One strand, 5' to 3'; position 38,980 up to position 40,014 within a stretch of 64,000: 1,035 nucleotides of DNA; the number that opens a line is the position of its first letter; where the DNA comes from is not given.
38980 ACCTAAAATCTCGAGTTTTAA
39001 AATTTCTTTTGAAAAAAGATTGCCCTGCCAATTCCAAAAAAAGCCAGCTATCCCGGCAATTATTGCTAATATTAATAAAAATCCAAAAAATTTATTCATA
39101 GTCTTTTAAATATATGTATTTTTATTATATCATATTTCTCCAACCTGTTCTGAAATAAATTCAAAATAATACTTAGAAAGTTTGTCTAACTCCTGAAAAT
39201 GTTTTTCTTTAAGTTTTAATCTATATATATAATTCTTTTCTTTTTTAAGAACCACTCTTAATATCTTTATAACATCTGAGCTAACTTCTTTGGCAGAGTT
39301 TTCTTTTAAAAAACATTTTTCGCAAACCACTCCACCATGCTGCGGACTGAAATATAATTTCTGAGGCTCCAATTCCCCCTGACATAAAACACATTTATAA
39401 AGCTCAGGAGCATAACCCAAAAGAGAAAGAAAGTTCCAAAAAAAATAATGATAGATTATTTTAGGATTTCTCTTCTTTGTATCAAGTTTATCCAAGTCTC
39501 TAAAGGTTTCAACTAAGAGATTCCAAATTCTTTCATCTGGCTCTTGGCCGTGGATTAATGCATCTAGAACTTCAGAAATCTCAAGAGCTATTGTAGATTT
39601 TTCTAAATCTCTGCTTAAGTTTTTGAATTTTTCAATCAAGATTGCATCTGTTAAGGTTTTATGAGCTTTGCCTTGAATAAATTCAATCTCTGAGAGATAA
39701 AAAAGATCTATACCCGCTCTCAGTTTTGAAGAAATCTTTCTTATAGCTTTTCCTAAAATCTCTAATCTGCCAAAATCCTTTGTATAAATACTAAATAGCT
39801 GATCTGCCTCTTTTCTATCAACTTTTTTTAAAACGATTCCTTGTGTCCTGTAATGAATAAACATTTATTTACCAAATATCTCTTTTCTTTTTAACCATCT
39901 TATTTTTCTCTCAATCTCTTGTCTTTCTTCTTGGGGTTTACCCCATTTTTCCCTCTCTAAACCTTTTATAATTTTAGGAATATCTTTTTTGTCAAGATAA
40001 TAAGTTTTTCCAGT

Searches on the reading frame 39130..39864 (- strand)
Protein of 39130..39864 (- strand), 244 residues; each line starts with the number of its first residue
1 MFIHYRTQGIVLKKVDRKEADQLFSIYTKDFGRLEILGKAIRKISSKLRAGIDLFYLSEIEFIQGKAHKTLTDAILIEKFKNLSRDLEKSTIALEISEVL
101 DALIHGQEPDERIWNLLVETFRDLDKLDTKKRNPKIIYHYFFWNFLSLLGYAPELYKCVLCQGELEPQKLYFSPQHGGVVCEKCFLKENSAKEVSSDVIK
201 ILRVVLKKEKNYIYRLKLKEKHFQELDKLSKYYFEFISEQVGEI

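Call 40: search_protein_families(library=pfam, proteins=[window:39130-39864:-], max_evalue=0.01)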
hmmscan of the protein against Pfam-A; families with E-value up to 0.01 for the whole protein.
window:39130-39864:- (244 aa): 2 families
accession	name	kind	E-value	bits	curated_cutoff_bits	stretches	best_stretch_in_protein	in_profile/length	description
PF02565.21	RecO_C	-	9.5e-24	84.4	22.1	1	85-235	2-146/157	Recombination protein O C terminal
PF11967.14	RecO_N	-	6.9e-12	45.7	27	1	4-80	3-80/80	Recombination protein O N terminal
